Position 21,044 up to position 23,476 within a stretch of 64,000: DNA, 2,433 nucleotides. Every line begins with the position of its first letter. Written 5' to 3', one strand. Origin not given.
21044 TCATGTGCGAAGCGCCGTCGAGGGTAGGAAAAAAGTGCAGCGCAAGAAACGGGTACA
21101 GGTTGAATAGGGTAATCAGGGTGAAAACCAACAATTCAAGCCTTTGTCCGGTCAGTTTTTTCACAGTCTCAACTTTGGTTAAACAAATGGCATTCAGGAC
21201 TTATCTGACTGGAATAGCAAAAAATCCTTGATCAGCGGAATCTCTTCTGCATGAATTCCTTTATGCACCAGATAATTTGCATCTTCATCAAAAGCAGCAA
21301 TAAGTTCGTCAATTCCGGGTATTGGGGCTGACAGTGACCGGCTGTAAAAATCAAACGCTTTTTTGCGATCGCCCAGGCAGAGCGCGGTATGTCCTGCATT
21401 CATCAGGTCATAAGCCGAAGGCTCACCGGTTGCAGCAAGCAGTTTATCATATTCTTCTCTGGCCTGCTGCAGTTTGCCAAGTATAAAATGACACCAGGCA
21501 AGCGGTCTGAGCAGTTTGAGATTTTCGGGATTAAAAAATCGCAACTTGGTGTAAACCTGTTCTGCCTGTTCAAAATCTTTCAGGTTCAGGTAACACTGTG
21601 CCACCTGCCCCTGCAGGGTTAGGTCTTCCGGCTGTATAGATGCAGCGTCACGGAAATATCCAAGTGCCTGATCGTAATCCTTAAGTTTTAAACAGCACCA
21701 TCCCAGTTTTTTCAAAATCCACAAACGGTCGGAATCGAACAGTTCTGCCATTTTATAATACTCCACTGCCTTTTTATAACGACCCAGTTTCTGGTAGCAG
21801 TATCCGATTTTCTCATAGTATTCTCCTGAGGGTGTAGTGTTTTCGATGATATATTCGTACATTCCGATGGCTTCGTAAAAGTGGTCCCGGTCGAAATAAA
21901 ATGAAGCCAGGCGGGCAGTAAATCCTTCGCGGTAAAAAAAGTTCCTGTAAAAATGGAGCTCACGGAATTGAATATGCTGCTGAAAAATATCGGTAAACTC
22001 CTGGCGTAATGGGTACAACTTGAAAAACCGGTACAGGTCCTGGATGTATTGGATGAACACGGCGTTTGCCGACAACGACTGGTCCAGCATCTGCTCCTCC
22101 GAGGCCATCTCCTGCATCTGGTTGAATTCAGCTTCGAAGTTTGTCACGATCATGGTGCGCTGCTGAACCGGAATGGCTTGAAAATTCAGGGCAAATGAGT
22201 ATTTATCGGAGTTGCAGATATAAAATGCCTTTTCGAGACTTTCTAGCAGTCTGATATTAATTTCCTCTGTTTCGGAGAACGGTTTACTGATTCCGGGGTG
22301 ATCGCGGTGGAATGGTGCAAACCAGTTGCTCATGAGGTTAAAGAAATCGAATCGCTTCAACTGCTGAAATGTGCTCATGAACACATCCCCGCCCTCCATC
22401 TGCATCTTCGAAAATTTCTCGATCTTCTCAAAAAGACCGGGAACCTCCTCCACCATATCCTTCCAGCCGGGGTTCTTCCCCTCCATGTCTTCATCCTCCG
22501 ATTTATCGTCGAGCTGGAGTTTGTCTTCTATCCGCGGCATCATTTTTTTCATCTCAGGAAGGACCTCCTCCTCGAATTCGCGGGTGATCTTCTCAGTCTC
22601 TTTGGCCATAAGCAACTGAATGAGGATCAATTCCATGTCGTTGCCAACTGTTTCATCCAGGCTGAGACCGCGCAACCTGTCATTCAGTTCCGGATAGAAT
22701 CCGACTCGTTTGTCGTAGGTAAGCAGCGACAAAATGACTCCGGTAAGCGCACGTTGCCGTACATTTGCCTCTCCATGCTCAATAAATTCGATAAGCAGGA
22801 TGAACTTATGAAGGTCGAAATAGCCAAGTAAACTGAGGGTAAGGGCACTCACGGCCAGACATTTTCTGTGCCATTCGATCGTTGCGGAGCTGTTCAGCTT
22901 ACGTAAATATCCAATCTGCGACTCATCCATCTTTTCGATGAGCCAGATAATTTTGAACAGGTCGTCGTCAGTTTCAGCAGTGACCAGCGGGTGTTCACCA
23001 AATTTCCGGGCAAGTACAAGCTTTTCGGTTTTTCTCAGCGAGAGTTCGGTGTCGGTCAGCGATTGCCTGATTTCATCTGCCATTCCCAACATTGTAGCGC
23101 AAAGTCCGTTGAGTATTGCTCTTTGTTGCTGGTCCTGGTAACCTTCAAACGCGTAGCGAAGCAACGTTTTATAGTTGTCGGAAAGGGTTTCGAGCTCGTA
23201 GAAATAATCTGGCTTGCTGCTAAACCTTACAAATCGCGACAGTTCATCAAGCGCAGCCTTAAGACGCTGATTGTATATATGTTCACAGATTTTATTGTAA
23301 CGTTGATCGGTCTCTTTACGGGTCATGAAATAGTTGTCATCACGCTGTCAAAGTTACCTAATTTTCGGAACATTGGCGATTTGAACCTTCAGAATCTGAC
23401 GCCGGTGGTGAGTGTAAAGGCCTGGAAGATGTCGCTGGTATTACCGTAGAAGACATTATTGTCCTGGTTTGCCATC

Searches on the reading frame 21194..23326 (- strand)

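Call 91: search_protein_families(library=pfam, proteins=[window:21194-23326:-], max_evalue=0.001)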
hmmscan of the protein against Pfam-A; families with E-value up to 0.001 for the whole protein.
window:21194-23326:- (710 aa): 15 families
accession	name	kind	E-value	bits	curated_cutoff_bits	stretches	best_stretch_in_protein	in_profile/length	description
PF07719.23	TPR_2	-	2.1e-18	65.3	27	1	538-568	4-34/34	Tetratricopeptide repeat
PF00515.34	TPR_1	-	4.4e-15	55.2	27.8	2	538-568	4-34/34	Tetratricopeptide repeat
PF13424.12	TPR_12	-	1.1e-14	54.8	30.1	1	505-565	7-75/77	Tetratricopeptide repeat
PF13181.12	TPR_8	-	4e-14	51.9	25.7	0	502-525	2-25/34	Tetratricopeptide repeat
PF14559.12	TPR_19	-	3.4e-13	50.1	25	1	547-598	3-54/68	Tetratricopeptide repeat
PF12895.13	ANAPC3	-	8.7e-12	45.6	27.2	2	482-559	4-80/82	Anaphase-promoting complex, cyclosome, subunit 3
PF13432.12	TPR_16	-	1.8e-11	44.7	32.7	0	579-632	7-60/65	Tetratricopeptide repeat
PF13428.12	TPR_14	-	3.1e-10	40.1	23.5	0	536-577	2-43/44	Tetratricopeptide repeat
PF13176.12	TPR_7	-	4.3e-08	33.1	27.9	0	538-568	2-34/36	Tetratricopeptide repeat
PF13174.12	TPR_6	-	2.2e-07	31.5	26.3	0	506-525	5-24/33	Tetratricopeptide repeat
PF25068.1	ARM_TT21_4th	-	9.1e-07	29.7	30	1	539-621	3-85/153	Tetratricopeptide repeat protein 21 forth ARM domain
PF23914.1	TPR_CcmH_CycH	-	1.1e-06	29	42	1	536-633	53-151/158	Cytochrome c-type biogenesis protein H TPR domain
PF13431.12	TPR_17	-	2.6e-06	27.7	24.4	0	490-521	2-33/34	Tetratricopeptide repeat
PF13371.12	TPR_9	-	1e-05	25.9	35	0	577-637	3-63/73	Tetratricopeptide repeat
PF25063.1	ARM_TT21_C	-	0.00047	20.5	35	0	473-555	101-184/209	Tetratricopeptide repeat protein 21 C-terminal ARM domain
